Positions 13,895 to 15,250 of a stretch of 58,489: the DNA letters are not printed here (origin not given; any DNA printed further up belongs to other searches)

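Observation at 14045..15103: AT-rich orphan gene wedged between grpE and dnaK inside the CIRCE/HrcA operon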

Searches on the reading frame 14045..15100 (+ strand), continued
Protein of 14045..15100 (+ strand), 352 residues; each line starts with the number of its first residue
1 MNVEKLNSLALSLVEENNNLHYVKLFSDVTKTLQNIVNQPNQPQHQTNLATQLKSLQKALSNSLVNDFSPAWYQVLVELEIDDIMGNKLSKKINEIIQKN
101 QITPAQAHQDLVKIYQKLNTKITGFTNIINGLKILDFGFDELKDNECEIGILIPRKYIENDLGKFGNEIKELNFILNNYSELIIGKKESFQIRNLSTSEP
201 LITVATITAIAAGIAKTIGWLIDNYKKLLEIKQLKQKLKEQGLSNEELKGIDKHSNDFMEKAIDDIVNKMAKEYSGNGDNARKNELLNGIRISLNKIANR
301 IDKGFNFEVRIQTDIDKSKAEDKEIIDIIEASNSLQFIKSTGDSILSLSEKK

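Call 29: find_related_loci(query=A1, collection=metagenome_contigs, flank=10000)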
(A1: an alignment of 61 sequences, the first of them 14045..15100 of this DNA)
Query A1 (352 aa) in metagenome_contigs; peptide patterns used: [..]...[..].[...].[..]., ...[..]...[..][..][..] (x = any residue, [..] = any of these).
464 stretches matched a pattern; 219 encode a relative of the query (tblastn E <= 1e-3); the best 80 are kept; 80 distinct loci.
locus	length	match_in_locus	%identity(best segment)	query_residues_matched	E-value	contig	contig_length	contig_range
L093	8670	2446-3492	66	1-345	8e-147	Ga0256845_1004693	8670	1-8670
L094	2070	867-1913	65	1-345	4e-157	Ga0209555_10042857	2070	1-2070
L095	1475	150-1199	66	1-345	5e-150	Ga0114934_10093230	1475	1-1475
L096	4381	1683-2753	57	1-352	1e-118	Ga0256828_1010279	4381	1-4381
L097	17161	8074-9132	41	1-348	2e-85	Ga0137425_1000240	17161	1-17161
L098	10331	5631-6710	44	1-351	5e-85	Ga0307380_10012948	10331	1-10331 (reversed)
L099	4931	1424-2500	40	1-350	4e-85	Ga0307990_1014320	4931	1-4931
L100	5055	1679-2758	44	1-351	6e-85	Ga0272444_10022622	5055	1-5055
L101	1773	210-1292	39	1-352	9e-89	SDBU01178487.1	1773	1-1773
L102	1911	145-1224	43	1-351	2e-87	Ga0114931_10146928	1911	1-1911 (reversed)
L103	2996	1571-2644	39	1-351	3e-84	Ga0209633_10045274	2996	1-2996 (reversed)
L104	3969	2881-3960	43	1-350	2e-83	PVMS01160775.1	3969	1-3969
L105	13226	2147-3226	43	1-351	7e-83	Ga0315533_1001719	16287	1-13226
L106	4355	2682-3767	38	1-351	7e-82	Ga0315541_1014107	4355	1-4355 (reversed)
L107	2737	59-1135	43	1-350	1e-82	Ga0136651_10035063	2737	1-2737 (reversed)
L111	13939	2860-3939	41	1-351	4e-80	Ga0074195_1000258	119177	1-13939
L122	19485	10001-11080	40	1-352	7e-77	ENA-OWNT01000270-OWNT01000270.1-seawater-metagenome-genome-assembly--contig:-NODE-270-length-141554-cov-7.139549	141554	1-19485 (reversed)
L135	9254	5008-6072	37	1-350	5e-75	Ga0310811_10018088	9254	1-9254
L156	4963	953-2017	37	1-350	3e-71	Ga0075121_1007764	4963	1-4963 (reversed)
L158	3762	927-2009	36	1-352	1e-71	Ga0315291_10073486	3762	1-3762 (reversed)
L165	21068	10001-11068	37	1-350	4e-73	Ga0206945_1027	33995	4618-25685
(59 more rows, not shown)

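Call 31: predict_structure(alignment_id=A1)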
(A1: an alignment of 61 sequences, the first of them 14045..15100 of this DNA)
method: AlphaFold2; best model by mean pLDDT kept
length: 352 residues; sequences in the alignment: 61
mean_pLDDT: 89.0   pTM: 0.81
mean pLDDT of the five models: 89.0, 88.5, 87.8, 87.5, 87.0
residues with pLDDT >= 90: 222; 70-90: 108; 50-70: 22; < 50: 0
segments of 3 or more residues with pLDDT < 50: none
pLDDT, mean of each block of 10 residues (from residue 1): 89 95 97 94 92 97 86 83 93 92 87 96 95 92 87 90 95 95 91 86 92 91 90 89 91 95 95 78 90 96 89 66 74 61 85 69
secondary structure, 60 per line:
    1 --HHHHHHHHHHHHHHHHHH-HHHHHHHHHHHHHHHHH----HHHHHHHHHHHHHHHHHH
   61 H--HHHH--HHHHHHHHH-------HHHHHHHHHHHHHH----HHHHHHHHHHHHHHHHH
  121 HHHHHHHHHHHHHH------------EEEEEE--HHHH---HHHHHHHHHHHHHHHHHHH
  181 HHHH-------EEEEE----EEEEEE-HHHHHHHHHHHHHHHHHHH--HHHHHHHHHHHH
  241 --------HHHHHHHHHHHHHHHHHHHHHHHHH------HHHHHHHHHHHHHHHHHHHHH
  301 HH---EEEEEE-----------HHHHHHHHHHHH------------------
elements in order: H3-20 H22-38 H43-61 H64-67 H70-78 H86-99 H104-134 E147-152 H155-158 H162-184 E192-196 E201-206 H208-226 H229-240 H249-273 H280-302 E306-311 H323-334

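Call 34: fold_search(model_id=the predicted structure, library=pdb)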
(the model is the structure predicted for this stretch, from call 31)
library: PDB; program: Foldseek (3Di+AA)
matches with E <= 10: 435; with E <= 0.001: 0
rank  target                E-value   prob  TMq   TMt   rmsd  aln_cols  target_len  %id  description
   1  5mgp_z                7.0e-02  0.51  0.14  0.14  18.3       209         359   10  Structural basis for ArfA-RF2 mediated translation termination on stop-codon lacking mRNAs (released 2016-12-14)
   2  5u9f_Z                8.9e-02  0.35  0.13  0.13  18.5       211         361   10  3.2 A cryo-EM ArfA-RF2 ribosome rescue complex (Structure II) (released 2017-03-22)
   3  8oir_Aa               1.1e-01  0.28  0.11  0.11  19.4       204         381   15  55S human mitochondrial ribosome with mtRF1 and P-site tRNA (released 2023-06-14)
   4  8oip_Aa               1.4e-01  0.21  0.11  0.10  18.8       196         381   13  28S mammalian mitochondrial small ribosomal subunit with mtRF1 and P-site tRNA (released 2023-05-24)
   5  7o1c_B9               1.9e-01  0.28  0.14  0.14  18.7       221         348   11  Cryo-EM structure of an Escherichia coli TnaC(R23F)-ribosome-RF2 complex stalled in response to L-tryptophan (released 2021-09-01)
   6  8p16_6                2.1e-01  0.23  0.13  0.13  18.3       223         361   11  E167K RF2 on E. coli 70S release complex with UGG (Structure I) (released 2024-05-22)
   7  4iwb_B                2.4e-01  0.82  0.21  0.40   7.3       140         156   14  Novel Fold of FliC/FliS Fusion Protein (released 2013-12-11)
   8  5mdw_7                2.4e-01  0.20  0.13  0.14  19.6       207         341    9  Structure of ArfA(A18T) and RF2 bound to the 70S ribosome (pre-accommodated state) (released 2016-12-14)
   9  1gqe                  2.9e-01  0.15  0.13  0.13  19.2       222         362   12  Polypeptide Chain Release Factor 2 (RF2) from Escherichia coli (released 2002-04-04)
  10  4v5e_AY               2.9e-01  0.11  0.10  0.10  19.2       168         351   13  Insights into translational termination from the structure of RF2 bound to the ribosome (released 2014-07-09)
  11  1orj_D                3.2e-01  0.77  0.19  0.42   7.1       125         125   14  FLAGELLAR EXPORT CHAPERONE (released 2003-09-16)
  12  5h5u_4                3.6e-01  0.14  0.11  0.11  19.0       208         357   10  Mechanistic insights into the alternative translation termination by ArfA and RF2 (released 2017-01-25)
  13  7m5d_A                4.1e-01  0.15  0.12  0.11  17.7       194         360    9  Cryo-EM structure of a non-rotated E.coli 70S ribosome in complex with RF3-GTP, RF1 and P-tRNA (state I) (released 2022-10-19)
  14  1orj_B                4.3e-01  0.75  0.18  0.47   6.2       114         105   16  FLAGELLAR EXPORT CHAPERONE (released 2003-09-16)
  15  1orj_C                4.3e-01  0.72  0.18  0.46   6.7       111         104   15  FLAGELLAR EXPORT CHAPERONE (released 2003-09-16)
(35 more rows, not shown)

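Call 35: fold_search(model_id=the predicted structure, library=viral)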
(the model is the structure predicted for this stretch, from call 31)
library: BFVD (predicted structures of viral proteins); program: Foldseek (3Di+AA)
matches with E <= 10: 273; with E <= 0.001: 0
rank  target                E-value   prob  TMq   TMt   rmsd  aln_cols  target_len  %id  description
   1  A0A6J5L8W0            1.1e-01  0.21  0.14  0.14  35.2       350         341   12  Flagellar basal-body/hook protein, C-terminal domain containing protein [uncultured Caudovirales phage]
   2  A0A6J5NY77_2          4.2e-01  0.12  0.18  0.07  23.0       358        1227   13  Uncharacterized protein [uncultured Caudovirales phage]
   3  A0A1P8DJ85            4.9e-01  0.44  0.13  0.33  14.8       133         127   14  (no name in the UniProt tables at hand)
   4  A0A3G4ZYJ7            4.9e-01  0.21  0.22  0.10  13.4       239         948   13  Insulysin, insulin-degrading enzyme [Gaeavirus sp.]
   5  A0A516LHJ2            5.9e-01  0.13  0.17  0.12  25.7       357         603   12  (no name in the UniProt tables at hand)
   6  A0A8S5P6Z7            5.9e-01  0.08  0.16  0.06  24.2       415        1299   12  Minor tail protein [Siphoviridae sp. ctsUY14]
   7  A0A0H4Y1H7            6.5e-01  0.06  0.14  0.11  20.2       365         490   11  Uncharacterized protein [Salmon gill poxvirus]
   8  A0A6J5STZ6            7.6e-01  0.33  0.20  0.16  14.5       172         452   11  Uncharacterized protein [uncultured Caudovirales phage]
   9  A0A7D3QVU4            8.0e-01  0.80  0.25  0.16   5.3       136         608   14  Uncharacterized protein [Fadolivirus FV1/VV64]
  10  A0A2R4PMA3            8.4e-01  0.80  0.21  0.29   5.6       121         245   13  (no name in the UniProt tables at hand)
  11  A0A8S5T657            9.2e-01  0.30  0.17  0.21   6.1       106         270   15  Uncharacterized protein [Myoviridae sp. ctLIM9]
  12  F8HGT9                1.0e+00  0.06  0.10  0.05  22.8       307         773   11  (no name in the UniProt tables at hand)
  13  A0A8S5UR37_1          1.1e+00  0.06  0.15  0.05  24.3       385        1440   14  Uncharacterized protein [Podoviridae sp. ctQyH19]
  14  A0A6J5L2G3            1.1e+00  0.25  0.12  0.35  12.8       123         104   12  Uncharacterized protein [uncultured Caudovirales phage]
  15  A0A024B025            1.1e+00  0.15  0.10  0.25  12.2        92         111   18  Uncharacterized protein [Bacillus phage Evoli]
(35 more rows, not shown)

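Call 37: search_solved_structures(query=A1, max_evalue=10, show_alignments=2)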
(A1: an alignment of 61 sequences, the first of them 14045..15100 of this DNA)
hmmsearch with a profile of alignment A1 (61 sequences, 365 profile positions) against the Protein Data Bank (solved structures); distinct sequences matched with E-value up to 10: 7.
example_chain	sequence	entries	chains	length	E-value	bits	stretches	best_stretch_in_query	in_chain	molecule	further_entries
5fur_D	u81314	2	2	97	0.0085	18.2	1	81-120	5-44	TRANSCRIPTION INITIATION FACTOR IIA SUBUNIT 2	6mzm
29vf_V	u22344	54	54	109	0.0095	18.1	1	80-120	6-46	Transcription initiation factor IIA subunit 2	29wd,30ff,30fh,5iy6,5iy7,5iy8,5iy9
1nvp_D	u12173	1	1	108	0.01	18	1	81-120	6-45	Transcription initiation factor IIA gamma chain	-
8qae_A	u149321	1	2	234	0.019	17.1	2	111-202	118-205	sc-apCC-6-SLLA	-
5m4s_A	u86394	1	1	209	0.029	16.5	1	81-120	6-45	Transcription initiation factor IIA subunit 2,Transcription initiation factor IIA subunit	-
6wa6_A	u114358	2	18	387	0.76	11.8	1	148-206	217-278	Low calcium response locus protein D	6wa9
6kos_A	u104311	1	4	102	4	9.4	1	5-65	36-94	SUWA (Super WA20)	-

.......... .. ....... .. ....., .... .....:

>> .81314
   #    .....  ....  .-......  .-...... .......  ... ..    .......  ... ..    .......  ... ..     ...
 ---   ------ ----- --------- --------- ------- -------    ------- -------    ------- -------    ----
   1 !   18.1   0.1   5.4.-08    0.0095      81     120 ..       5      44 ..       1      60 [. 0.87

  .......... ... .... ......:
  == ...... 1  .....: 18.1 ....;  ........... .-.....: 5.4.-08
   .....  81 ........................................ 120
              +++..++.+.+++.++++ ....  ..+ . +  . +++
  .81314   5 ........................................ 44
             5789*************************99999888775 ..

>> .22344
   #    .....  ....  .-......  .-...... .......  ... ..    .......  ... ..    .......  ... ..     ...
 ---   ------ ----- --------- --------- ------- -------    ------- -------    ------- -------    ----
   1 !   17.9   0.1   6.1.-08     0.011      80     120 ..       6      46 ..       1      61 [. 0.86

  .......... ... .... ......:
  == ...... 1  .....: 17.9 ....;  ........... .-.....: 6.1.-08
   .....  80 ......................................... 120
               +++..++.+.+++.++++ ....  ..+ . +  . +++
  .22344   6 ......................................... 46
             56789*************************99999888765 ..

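Call 38: search_protein_families(library=pfam, alignment_id=A1, max_evalue=1)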
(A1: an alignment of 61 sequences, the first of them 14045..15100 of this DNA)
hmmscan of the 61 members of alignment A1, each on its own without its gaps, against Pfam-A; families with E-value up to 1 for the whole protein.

A. member 1, window:14045-15100:+ (352 aa): 3 families
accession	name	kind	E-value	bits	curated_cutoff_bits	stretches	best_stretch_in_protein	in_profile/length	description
PF25568.1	AAA_lid_At3g28540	-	0.059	13.7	27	1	83-117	15-49/75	At3g28540-like, AAA+ ATPase lid domain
PF02268.21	TFIIA_gamma_N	-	0.16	12.5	33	1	85-109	10-34/47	Transcription initiation factor IIA, gamma subunit, helical domain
PF02682.21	CT_C_D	-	0.24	11.5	22.1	1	45-112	19-88/202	Carboxyltransferase domain, subdomain C and D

B. families by the number of members that match (of 61 scanned): 156 families (the first 25 are shown)
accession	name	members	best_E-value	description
PF21896.2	Talin_IBS2B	13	0.0023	Talin IBS2B domain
PF02268.21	TFIIA_gamma_N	7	0.04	Transcription initiation factor IIA, gamma subunit, helical domain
PF17844.6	SCP_3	5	0.0014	Bacterial SCP ortholog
PF25568.1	AAA_lid_At3g28540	5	0.023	At3g28540-like, AAA+ ATPase lid domain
PF09548.15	Spore_III_AB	4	0.0018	Stage III sporulation protein AB (spore_III_AB)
PF02682.21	CT_C_D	4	0.0079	Carboxyltransferase domain, subdomain C and D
PF12010.13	DUF3502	4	0.0092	Domain of unknown function (DUF3502)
PF11214.13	Med2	4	0.0094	Mediator complex subunit 2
PF09545.15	RE_AccI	3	0.0063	AccI restriction endonuclease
PF22255.2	Gp44-like_2nd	3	0.017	Baseplate hub protein gp44-like, second domain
PF20206.4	Tra1_ring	3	0.023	Tra1 HEAT repeat ring region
PF05478.16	Prominin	3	0.028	Prominin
PF23731.1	ARM_ECM29_C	3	0.043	ECM29, C-terminal ARM-like repeats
PF09748.14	Med10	3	0.052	Transcription factor subunit Med10 of Mediator complex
PF19995.5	iSTAND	3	0.068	inactive STAND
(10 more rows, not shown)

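Call 42: search_protein_families(library=pfam, alignment_id=A2, max_evalue=0.00001)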
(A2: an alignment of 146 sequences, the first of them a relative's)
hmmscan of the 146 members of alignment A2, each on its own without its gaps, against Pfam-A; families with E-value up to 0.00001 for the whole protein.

A. member 1, L001:4539-4877:+ (113 aa): 1 family
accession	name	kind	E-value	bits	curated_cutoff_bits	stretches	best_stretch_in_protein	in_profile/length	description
PF03960.21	ArsC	-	3.8e-16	59.6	24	1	5-112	1-79/79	ArsC family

B. families by the number of members that match (of 146 scanned): 123 families (the first 25 are shown)
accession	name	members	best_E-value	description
PF13715.12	CarbopepD_reg_2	3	1.3e-14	CarboxypepD_reg-like domain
PF07715.20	Plug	3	8.8e-13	TonB-dependent Receptor Plug Domain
PF07992.20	Pyr_redox_2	2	9.8e-77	Pyridine nucleotide-disulphide oxidoreductase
PF02852.28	Pyr_redox_dim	2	2e-37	Pyridine nucleotide-disulphide oxidoreductase, dimerisation domain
PF00589.27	Phage_integrase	2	5.8e-35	Phage integrase family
PF00593.30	TonB_dep_Rec_b-barrel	2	2.1e-33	TonB dependent receptor-like, beta-barrel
PF13646.12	HEAT_2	2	6.2e-30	HEAT repeats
PF00070.33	Pyr_redox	2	2.7e-24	Pyridine nucleotide-disulphide oxidoreductase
PF08241.18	Methyltransf_11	2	5.9e-22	Methyltransferase domain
PF04326.19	SLFN_AlbA_2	2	8.2e-16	Schlafen, AlbA_2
PF13738.12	Pyr_redox_3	2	7.8e-14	Pyridine nucleotide-disulphide oxidoreductase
PF01134.28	GIDA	2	8.2e-12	Glucose inhibited division protein A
PF13392.12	HNH_3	2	2.2e-11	HNH endonuclease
PF13450.12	NAD_binding_8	2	5.1e-11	NAD(P)-binding Rossmann-like domain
PF12831.13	FAD_oxidored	2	1.1e-10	FAD dependent oxidoreductase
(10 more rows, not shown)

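Call 43: search_protein_families(library=padloc, alignment_id=A2, max_evalue=0.00001)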
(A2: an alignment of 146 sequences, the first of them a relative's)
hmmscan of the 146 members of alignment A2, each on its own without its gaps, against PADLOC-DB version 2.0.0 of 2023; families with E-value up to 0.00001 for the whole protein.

A. member 1, L001:4539-4877:+ (113 aa): 0 families

B. families by the number of members that match (of 146 scanned): 141 families (the first 25 are shown)
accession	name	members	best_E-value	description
PDLC04994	PDC-S31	2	3.2e-27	-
PDLC04134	mad2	2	4e-24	mads_2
PDLC02919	HEAT-ARM_XIII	2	8.2e-15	-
PDLC04992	PDC-S31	2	1.9e-08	-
PDLC05011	PDC-S39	1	1.5e-229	-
PDLC05012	PDC-S39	1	7.3e-153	-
PDLC03002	Helicase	1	7.4e-85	-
PDLC03499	REase_II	1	5e-79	Type II restriction enzyme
PDLC03812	RTasRmuC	1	1.4e-78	DRT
PDLC01912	CARF6--CARF_CARF_CARF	1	5.5e-70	-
PDLC03353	MTase_II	1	3.3e-69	Type II methyltransferase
PDLC03350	MTase_II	1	7.9e-64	Type II methyltransferase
PDLC03016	TIR-TM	1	3e-58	-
PDLC04161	HEC-07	1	1.3e-45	-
PDLC03387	MTase_II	1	2.7e-37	Type II methyltransferase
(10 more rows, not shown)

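Call 48: search_dna_similar(query=window:14045-15100:+, collection=plasmids, mode=protein, max_evalue=0.001)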
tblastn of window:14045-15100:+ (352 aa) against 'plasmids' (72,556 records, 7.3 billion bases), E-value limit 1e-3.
No match.

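Call 49: search_dna_similar(query=window:14045-15100:+, collection=phages, mode=protein, max_evalue=0.001)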
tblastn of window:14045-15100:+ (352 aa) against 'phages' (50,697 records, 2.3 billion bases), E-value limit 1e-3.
No match.
